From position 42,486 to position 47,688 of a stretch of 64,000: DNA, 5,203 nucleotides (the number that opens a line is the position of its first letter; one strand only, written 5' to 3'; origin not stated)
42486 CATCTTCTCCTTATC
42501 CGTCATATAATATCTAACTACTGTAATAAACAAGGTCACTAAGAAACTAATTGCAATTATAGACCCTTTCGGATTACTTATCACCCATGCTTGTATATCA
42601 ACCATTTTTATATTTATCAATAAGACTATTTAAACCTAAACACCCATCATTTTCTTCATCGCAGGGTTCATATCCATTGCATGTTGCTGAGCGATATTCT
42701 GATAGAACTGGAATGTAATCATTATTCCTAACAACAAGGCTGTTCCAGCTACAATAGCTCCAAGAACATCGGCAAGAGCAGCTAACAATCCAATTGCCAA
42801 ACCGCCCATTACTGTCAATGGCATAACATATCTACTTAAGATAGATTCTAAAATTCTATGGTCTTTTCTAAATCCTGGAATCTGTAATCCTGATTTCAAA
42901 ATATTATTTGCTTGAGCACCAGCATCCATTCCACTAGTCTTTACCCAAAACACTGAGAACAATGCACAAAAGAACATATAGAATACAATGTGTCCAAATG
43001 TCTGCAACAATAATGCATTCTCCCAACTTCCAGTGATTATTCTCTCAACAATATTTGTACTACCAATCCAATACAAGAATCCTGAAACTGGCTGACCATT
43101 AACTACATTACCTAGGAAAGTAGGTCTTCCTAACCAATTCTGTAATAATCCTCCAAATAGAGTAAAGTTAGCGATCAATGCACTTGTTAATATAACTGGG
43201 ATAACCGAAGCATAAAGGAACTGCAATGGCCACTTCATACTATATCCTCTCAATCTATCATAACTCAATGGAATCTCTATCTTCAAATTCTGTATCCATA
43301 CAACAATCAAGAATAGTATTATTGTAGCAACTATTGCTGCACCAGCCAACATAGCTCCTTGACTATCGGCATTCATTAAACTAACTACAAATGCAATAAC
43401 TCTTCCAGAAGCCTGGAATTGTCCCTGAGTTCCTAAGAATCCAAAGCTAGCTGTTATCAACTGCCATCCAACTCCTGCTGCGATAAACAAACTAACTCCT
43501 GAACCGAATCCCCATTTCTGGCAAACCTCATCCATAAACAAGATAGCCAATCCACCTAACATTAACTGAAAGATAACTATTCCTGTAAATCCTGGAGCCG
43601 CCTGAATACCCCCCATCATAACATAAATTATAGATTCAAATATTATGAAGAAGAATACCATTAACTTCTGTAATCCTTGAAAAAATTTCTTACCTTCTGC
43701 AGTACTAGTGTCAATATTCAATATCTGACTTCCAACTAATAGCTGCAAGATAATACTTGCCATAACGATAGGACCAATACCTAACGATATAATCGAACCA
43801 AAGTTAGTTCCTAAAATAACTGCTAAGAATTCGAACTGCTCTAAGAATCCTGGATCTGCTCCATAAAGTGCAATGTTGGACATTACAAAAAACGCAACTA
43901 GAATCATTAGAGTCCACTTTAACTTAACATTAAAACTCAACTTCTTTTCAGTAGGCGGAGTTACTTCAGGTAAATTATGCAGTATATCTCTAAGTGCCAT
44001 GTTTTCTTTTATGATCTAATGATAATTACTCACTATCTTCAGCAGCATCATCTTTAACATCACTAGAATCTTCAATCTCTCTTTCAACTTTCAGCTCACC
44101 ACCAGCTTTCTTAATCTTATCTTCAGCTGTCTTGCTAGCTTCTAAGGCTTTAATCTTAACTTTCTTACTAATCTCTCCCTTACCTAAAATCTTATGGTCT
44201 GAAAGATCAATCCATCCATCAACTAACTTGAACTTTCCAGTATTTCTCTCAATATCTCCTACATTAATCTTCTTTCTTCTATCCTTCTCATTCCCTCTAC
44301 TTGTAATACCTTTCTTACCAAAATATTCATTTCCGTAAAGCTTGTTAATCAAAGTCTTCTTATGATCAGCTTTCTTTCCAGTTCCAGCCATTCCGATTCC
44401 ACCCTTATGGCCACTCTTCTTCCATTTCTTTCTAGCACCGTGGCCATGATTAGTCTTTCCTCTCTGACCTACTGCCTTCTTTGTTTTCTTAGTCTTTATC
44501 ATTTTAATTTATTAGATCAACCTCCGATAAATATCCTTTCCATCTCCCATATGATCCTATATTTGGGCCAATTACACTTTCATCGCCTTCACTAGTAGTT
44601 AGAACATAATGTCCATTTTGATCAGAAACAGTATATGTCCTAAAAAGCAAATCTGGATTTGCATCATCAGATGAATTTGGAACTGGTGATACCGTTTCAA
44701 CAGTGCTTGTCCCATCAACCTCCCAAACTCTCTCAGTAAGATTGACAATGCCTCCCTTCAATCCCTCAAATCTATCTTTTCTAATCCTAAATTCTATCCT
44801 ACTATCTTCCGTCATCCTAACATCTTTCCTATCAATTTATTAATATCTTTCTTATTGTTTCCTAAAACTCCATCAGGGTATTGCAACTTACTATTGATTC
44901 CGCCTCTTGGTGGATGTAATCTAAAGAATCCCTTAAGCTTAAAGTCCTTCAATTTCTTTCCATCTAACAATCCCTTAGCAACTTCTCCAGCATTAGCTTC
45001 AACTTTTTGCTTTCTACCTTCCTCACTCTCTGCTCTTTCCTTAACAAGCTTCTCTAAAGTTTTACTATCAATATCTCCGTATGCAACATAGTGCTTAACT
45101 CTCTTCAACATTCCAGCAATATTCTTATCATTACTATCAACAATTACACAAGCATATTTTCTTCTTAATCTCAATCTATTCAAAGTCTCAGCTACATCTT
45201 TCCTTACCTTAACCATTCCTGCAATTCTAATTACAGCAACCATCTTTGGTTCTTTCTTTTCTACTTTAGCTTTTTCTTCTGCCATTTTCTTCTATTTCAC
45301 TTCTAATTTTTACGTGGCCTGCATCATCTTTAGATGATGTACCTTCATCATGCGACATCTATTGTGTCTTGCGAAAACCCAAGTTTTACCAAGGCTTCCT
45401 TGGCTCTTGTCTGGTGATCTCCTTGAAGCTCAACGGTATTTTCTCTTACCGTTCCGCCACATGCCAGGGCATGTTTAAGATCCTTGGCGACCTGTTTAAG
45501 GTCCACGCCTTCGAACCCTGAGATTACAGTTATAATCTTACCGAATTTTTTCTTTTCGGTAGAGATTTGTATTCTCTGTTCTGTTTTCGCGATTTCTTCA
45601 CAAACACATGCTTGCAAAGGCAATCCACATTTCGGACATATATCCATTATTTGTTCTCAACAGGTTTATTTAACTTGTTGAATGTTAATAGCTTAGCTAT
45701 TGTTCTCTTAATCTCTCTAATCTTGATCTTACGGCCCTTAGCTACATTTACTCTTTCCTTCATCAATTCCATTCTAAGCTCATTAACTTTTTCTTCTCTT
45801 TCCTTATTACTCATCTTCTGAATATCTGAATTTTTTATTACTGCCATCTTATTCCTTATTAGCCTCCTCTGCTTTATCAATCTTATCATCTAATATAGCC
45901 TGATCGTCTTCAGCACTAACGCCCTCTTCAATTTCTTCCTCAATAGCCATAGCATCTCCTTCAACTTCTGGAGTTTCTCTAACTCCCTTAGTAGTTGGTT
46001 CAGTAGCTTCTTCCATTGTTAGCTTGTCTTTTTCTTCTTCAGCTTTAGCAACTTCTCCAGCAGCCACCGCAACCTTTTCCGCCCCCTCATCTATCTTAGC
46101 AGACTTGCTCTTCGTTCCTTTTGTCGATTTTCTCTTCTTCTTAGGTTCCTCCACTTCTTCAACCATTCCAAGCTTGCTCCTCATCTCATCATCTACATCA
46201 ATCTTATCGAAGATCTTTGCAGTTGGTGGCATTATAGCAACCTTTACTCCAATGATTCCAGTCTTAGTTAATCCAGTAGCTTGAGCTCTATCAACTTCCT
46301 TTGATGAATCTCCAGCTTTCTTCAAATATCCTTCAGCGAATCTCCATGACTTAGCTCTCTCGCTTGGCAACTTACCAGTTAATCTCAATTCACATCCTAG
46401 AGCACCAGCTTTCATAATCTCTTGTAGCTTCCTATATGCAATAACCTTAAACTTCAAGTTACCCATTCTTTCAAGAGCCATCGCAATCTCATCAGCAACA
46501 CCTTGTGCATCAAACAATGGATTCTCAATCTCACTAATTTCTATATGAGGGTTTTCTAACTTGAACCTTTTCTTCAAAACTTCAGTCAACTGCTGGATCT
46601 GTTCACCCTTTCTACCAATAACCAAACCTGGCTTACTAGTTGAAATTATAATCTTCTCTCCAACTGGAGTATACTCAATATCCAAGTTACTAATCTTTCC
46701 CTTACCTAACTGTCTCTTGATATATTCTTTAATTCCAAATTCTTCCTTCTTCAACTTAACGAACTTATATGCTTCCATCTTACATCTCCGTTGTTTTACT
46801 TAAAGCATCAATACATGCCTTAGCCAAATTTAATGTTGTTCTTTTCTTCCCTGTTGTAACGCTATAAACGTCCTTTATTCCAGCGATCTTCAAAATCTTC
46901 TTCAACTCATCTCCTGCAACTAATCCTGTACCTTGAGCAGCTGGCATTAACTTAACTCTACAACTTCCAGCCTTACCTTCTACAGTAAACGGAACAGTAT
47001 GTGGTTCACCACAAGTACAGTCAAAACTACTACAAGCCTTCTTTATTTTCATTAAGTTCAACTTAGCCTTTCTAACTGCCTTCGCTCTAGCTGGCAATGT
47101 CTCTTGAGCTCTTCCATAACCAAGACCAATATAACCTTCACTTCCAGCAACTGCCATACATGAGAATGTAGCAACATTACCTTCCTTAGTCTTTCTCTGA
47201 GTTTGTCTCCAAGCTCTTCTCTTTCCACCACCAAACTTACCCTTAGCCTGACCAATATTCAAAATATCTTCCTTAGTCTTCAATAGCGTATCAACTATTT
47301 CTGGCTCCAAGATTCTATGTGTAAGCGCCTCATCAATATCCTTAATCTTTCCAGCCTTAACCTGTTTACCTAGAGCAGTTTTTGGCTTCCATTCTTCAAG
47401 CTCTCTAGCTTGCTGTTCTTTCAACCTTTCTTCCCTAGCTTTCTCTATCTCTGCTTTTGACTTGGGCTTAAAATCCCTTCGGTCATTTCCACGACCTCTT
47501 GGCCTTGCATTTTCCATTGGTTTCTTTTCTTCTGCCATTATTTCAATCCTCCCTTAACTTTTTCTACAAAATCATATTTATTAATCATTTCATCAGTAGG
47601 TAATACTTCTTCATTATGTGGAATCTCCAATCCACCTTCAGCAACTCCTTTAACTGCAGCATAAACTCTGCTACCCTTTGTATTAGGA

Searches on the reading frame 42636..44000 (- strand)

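Call 75: search_protein_families(library=ncbifam, proteins=[window:42636-44000:-], max_evalue=1e-10)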
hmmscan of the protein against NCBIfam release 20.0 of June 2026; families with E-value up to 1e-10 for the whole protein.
window:42636-44000:- (454 aa): 2 families
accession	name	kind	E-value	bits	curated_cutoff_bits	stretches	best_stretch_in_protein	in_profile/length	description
NF006341.0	PRK08568.1-5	equivalog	4.1e-103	346.1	300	1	3-453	7-463/464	preprotein translocase subunit SecY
TIGR00967.1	3a0501s007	equivalog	4.4e-72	243.2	253.6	1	26-440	3-409/414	preprotein translocase subunit SecY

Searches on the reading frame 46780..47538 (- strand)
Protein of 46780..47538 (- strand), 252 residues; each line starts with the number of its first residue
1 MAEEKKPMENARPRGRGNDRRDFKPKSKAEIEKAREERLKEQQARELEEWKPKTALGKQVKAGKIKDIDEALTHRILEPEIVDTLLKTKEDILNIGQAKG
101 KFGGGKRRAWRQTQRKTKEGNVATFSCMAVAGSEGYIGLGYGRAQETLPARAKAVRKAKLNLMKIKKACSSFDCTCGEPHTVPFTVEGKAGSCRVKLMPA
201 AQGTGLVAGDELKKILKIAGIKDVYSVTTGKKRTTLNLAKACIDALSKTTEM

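Call 75: search_protein_families(library=ncbifam, proteins=[window:46780-47538:-], max_evalue=1e-10)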
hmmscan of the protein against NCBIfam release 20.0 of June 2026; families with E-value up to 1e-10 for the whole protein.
window:46780-47538:- (252 aa): 3 families
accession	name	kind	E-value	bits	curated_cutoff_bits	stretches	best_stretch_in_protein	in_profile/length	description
NF003125.0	PRK04044.1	equivalog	1.8e-66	223.7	252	1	43-251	3-200/213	30S ribosomal protein S5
TIGR01020.1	uS5_euk_arch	equivalog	1.3e-60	204.4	181.65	1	45-250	3-198/212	30S ribosomal protein S5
TIGR01021.1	rpsE_bact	equivalog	4.6e-23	81.8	164.05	1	113-249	14-140/156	30S ribosomal protein S5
